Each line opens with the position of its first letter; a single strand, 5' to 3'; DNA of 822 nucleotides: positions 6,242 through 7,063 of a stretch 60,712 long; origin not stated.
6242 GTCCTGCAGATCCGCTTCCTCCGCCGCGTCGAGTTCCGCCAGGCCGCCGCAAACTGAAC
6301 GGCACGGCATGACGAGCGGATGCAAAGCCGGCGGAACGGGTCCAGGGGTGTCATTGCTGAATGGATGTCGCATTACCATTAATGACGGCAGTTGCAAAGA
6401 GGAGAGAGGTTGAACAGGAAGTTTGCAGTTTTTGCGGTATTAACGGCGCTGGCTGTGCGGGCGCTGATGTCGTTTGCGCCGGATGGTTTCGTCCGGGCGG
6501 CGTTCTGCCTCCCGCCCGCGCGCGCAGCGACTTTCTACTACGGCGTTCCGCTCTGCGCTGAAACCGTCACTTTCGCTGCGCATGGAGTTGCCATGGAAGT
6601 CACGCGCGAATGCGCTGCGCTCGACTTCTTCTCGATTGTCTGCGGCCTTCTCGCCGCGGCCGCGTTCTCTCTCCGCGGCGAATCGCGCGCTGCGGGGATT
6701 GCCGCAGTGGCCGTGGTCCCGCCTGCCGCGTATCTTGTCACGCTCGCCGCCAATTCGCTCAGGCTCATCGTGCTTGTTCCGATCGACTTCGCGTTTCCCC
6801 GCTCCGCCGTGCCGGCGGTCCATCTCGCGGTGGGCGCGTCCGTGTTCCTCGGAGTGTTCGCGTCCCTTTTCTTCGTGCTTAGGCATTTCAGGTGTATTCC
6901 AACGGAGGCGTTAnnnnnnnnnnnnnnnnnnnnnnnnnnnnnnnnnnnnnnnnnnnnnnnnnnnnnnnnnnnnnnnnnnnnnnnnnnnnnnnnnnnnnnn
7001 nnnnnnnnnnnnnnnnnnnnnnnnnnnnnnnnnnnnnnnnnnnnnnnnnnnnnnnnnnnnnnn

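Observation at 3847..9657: One-sortase/one-substrate exosortase module behind an ABC binding-protein/permease fusion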

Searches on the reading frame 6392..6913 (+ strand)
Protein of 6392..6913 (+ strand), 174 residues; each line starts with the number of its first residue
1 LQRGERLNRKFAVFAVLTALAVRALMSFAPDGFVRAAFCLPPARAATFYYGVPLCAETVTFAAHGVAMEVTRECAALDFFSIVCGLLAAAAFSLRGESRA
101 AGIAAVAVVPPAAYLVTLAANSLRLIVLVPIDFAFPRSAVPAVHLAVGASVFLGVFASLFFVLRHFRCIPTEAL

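Call 7: search_protein_families(library=ncbifam, proteins=[window:6392-6913:+], max_evalue=1)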
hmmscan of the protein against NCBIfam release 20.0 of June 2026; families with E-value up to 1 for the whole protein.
window:6392-6913:+ (174 aa): 3 families
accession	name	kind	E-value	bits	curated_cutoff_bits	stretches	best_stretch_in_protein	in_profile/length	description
TIGR04287.1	exosort_XrtK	exception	6.9e-10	38.7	55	1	11-166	5-158/163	exosortase K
TIGR04178.1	exo_archaeo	signature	6e-07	29.7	23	1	68-164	1-93/97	exosortase/archaeosortase family protein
TIGR03762.1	archaeo_artC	exception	0.00038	20.4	100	1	56-163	168-271/274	archaeosortase C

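Call 8: search_protein_families(library=pfam, proteins=[window:6392-6913:+], max_evalue=1)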
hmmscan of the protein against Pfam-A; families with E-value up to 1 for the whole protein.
window:6392-6913:+ (174 aa): 0 families

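Call 20: find_homologous_proteins(query=window:6410-6913:+, max_evalue=0.001)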
Query window:6410-6913:+ (168 aa): 14 proteins with E <= 0.001 among 4120 candidates.
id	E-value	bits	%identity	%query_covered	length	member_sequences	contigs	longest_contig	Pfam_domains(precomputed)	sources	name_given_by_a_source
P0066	4.8e-84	298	90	100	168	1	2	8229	-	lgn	-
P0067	1.4e-80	287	86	100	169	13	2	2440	-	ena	-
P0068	3.6e-79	282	84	100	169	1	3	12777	-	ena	-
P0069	1.2e-78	281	83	100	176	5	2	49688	-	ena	-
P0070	1.7e-78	280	83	100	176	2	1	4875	-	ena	-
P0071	3.8e-74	266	83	99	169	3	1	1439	-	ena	-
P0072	3.0e-71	257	78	99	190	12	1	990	-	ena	-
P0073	4.8e-71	256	78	99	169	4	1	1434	PF09721.16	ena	-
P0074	3.2e-67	244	75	99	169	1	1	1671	PF09721.16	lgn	-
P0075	2.3e-56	208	100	64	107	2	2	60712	-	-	-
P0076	2.1e-52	196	62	94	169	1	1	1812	-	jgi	-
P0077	4.0e-49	185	63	93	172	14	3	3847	-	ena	-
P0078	2.4e-48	182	62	94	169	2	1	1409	-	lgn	-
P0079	2.7e-47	179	58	99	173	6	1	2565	PF09721.16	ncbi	-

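Call 46: search_protein_families(library=ncbifam, alignment_id=A2, max_evalue=0.01)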
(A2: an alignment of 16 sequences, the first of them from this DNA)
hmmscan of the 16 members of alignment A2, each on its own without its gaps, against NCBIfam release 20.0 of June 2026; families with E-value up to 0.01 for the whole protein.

A. member 1, seq(168 aa): 3 families
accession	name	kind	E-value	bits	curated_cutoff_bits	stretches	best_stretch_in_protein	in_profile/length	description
TIGR04287.1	exosort_XrtK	exception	6.4e-10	38.8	55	1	4-160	4-158/163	exosortase K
TIGR04178.1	exo_archaeo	signature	5.4e-07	29.8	23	1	62-158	1-93/97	exosortase/archaeosortase family protein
TIGR03762.1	archaeo_artC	exception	0.00034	20.5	100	1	50-157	168-271/274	archaeosortase C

B. families by the number of members that match (of 16 scanned): 11 families
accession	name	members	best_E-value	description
TIGR04287.1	exosort_XrtK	16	6.9e-12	exosortase K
TIGR04178.1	exo_archaeo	15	2.7e-10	exosortase/archaeosortase family protein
TIGR03109.2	exosort_XrtA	5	2.9e-06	exosortase A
TIGR03762.1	archaeo_artC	5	0.00019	archaeosortase C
TIGR04300.1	exosort_XrtM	4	1.2e-05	exosortase family protein XrtM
TIGR04489.1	exosort_XrtO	2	0.00022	exosortase O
NF038142.1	exosort_XrtW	2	0.00093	exosortase W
TIGR02602.1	8TM_EpsH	1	0.00099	exosortase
NF033770.1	exosort_XrtT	1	0.0019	exosortase T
NF046081.1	exosort_XrtX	1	0.002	exosortase X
NF033464.1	cyanoexo_CrtC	1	0.0039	cyanoexosortase C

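Call 60: predict_structure(alignment_id=A3)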
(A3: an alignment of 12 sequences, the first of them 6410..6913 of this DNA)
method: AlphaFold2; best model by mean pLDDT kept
length: 168 residues; sequences in the alignment: 12
mean_pLDDT: 52.3   pTM: 0.40
mean pLDDT of the five models: 52.3, 51.2, 50.8, 50.0, 45.2
residues with pLDDT >= 90: 0; 70-90: 0; 50-70: 126; < 50: 42
segments of 3 or more residues with pLDDT < 50: 33-64, 161-168
pLDDT, mean of each block of 10 residues (from residue 1): 55 59 57 43 37 40 50 58 55 57 56 56 54 53 60 59 38
secondary structure, 60 per line:
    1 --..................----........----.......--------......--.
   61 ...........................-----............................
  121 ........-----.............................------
elements in order: H3-20 H25-32 H37-43 H52-57 H60-87 H93-128 H134-162

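Call 67: search_solved_structures(query=A2, max_evalue=10)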
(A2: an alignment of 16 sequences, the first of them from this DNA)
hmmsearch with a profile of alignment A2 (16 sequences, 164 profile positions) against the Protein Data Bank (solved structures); distinct sequences matched with E-value up to 10: 19.
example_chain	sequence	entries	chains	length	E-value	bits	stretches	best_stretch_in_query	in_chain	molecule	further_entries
8dcy_B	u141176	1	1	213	0.43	13.7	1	33-76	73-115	13G8 Light Chain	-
9mlk_L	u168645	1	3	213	0.85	12.8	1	37-76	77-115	Kenv-4 Fab Light Chain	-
8bf0_L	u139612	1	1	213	0.93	12.7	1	37-76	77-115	Anti-dectin-1 15E2 light chain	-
7zwi_C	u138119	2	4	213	0.97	12.6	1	33-72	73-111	32F3 light chain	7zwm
6bdz_L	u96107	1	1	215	0.99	12.6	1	37-72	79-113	11G2 Fab Light Chain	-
6u6u_L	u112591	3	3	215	0.99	12.6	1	39-76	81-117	BI00655130 Fab light chain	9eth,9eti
8esv_L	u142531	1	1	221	1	12.5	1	37-72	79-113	11G2 Fab Light Chain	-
8vvl_L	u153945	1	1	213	1.1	12.4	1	33-76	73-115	c13G8 Fab Light Chain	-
5mhe_L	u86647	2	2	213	1.1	12.4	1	34-72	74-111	Fab-fragment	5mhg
4lvn_B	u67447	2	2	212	1.2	12.3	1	37-72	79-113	NIMP.M7 Fab light chain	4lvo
9wng_B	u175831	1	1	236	1.2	12.3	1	34-76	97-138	P2C2 Fab light chain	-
7srs_P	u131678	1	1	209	1.5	12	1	34-76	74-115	Anti-5HT2BR Fab light chain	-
5tud_B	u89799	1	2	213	1.5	12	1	34-76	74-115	Anti-5-HT2B Fab light chain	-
9hkq_E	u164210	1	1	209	1.6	11.9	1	34-76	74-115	BM17 antibody light chain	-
6hf1_B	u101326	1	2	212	2.1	11.5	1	37-76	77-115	Fab 316 light chain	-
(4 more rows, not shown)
